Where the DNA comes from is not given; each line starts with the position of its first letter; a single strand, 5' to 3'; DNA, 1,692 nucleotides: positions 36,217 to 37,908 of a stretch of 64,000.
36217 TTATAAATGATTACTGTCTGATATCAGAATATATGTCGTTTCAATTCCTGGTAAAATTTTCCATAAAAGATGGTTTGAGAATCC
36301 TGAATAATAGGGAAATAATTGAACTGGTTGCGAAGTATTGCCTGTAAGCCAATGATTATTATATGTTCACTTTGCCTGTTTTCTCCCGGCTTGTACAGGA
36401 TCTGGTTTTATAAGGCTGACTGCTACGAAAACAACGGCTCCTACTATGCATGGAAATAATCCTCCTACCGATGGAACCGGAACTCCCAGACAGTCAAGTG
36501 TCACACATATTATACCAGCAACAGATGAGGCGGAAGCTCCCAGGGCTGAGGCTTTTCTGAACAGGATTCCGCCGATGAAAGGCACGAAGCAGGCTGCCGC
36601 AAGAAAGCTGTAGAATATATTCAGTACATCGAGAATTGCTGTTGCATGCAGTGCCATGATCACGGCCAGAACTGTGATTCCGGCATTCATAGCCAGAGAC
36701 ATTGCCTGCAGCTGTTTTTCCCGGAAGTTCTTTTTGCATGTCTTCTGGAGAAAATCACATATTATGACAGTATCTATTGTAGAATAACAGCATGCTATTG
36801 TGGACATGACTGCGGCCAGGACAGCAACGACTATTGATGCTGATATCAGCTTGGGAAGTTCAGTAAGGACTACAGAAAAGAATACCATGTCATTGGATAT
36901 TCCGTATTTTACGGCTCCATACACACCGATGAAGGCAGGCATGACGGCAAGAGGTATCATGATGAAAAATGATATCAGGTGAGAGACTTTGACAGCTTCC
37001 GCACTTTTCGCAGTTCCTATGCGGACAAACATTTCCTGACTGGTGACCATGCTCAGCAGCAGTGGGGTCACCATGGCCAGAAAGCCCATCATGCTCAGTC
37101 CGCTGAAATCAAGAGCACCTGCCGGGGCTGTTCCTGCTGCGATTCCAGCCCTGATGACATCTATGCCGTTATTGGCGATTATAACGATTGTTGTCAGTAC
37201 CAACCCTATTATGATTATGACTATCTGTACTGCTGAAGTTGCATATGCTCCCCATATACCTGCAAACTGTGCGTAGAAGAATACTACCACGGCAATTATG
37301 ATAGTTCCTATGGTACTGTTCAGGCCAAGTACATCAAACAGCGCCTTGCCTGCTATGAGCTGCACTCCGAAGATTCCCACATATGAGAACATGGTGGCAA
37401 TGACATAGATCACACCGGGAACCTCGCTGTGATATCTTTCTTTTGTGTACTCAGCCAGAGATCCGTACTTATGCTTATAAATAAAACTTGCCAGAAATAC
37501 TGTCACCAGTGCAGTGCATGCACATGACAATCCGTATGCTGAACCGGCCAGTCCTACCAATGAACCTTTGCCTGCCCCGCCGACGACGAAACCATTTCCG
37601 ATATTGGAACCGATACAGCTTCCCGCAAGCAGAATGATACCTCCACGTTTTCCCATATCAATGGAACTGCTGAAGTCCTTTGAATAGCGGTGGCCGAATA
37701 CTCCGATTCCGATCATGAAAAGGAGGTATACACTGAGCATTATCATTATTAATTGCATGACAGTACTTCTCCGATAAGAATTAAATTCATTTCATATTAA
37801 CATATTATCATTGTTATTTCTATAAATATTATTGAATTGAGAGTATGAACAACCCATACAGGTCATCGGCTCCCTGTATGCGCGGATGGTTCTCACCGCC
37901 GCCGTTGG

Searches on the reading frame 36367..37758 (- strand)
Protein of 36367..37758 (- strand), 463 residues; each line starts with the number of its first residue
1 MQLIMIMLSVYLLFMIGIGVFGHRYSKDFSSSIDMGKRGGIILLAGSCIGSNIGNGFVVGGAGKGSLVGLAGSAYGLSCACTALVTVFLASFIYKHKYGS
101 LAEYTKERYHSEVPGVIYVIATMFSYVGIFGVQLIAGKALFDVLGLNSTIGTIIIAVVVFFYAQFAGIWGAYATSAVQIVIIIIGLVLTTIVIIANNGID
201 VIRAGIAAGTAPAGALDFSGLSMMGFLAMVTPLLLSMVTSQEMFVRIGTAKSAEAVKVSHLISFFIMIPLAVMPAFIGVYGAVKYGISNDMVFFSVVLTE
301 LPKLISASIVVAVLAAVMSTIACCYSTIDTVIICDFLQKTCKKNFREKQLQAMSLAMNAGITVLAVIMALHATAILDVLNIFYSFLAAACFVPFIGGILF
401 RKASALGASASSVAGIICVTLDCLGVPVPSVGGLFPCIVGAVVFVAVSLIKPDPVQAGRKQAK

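Call 11: search_protein_families(library=pfam, proteins=[window:36367-37758:-])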
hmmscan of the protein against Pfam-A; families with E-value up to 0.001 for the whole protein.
window:36367-37758:- (463 aa): 1 family
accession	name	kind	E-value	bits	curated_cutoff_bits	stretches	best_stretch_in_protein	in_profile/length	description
PF00474.23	SSF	-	1.2e-20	74.3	22.8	1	42-415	11-406/406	Sodium:solute symporter family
